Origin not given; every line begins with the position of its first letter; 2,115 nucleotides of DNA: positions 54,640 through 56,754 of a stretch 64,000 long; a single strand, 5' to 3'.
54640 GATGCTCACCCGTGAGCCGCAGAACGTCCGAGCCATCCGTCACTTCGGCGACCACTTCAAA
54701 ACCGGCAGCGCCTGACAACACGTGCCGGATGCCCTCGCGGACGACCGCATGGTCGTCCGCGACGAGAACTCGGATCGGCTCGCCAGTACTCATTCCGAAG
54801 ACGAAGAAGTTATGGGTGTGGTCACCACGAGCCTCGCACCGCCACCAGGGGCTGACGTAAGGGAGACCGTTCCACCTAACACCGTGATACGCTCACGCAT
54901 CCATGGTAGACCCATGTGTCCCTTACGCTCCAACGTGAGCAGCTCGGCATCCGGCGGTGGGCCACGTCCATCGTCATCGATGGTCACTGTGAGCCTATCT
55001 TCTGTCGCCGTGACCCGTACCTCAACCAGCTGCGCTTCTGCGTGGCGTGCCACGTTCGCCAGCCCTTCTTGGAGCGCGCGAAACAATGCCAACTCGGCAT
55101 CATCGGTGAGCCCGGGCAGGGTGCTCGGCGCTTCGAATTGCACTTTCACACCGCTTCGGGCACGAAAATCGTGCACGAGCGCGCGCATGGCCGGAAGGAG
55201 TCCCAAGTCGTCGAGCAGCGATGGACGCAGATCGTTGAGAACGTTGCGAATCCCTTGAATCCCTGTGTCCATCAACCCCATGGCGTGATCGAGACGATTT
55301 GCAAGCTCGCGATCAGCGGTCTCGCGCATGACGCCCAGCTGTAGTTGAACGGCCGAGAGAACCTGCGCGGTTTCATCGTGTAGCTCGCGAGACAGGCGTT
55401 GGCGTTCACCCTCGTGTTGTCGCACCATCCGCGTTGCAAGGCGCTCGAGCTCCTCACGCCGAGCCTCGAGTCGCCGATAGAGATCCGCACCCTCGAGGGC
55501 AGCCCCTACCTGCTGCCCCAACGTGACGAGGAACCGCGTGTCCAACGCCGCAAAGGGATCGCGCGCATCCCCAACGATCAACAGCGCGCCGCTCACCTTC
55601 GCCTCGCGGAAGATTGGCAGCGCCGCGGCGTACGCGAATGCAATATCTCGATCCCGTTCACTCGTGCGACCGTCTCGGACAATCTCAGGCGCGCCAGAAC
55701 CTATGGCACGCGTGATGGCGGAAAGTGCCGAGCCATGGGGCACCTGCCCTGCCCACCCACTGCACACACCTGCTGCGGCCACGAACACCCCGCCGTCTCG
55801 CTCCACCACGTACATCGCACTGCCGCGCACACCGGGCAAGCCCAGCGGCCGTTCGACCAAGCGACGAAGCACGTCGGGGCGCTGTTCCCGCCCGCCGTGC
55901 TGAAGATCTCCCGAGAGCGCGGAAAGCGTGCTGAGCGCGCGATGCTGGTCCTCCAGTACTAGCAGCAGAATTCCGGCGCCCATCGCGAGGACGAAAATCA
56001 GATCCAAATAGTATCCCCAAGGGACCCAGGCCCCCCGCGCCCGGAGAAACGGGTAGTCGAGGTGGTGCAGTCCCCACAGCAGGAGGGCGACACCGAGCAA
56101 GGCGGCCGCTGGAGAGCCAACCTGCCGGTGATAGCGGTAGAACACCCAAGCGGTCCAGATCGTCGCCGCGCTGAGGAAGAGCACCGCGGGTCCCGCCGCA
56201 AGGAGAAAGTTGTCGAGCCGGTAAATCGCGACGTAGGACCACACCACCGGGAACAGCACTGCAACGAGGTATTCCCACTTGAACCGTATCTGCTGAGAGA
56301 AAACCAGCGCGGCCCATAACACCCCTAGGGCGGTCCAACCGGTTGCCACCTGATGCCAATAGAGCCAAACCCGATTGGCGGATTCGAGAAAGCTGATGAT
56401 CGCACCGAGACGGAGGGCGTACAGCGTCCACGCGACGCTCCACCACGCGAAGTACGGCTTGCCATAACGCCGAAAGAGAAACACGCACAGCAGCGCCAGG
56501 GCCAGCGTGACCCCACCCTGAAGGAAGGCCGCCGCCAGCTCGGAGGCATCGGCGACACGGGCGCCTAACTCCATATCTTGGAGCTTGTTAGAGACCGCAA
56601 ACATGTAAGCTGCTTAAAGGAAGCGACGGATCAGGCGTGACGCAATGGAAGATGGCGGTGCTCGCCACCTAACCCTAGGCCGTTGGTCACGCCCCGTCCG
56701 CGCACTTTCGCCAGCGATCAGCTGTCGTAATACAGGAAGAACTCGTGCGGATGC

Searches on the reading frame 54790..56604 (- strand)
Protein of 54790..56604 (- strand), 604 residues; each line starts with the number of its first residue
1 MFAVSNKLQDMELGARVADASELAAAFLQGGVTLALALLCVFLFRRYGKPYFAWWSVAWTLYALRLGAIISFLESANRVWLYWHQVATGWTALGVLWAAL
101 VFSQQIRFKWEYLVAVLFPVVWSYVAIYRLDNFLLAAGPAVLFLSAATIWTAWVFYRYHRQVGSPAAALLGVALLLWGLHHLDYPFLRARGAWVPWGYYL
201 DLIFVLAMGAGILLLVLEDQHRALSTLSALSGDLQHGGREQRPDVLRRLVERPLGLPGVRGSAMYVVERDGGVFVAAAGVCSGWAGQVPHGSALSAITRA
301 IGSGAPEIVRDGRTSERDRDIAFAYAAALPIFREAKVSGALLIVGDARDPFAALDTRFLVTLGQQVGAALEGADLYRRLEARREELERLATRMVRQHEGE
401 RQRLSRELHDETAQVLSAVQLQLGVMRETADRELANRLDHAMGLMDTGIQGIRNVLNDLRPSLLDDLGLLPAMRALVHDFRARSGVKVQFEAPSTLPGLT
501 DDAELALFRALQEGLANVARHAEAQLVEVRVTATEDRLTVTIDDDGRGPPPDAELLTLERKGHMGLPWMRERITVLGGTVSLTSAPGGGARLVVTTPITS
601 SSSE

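Call 53: search_protein_families(library=pfam, proteins=[window:54790-56604:-], max_evalue=0.001)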
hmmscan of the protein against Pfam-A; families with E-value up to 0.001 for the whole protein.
window:54790-56604:- (604 aa): 5 families
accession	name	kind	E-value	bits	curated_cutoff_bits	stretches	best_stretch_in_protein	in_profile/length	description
PF07730.19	HisKA_3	-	3e-13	50.5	24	1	400-463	1-67/68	Histidine kinase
PF02518.31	HATPase_c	-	8.5e-13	49.2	26.4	1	504-598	3-109/111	Histidine kinase-, DNA gyrase B-, and HSP90-like ATPase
PF13185.12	GAF_2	-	4.5e-08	33.8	28.6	1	244-371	6-136/136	GAF domain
PF13492.12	GAF_3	-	1.5e-06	29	27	1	259-371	19-128/129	GAF domain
PF13581.12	HATPase_c_2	-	1.6e-06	28.6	27.4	1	498-566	23-102/127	Histidine kinase-like ATPase domain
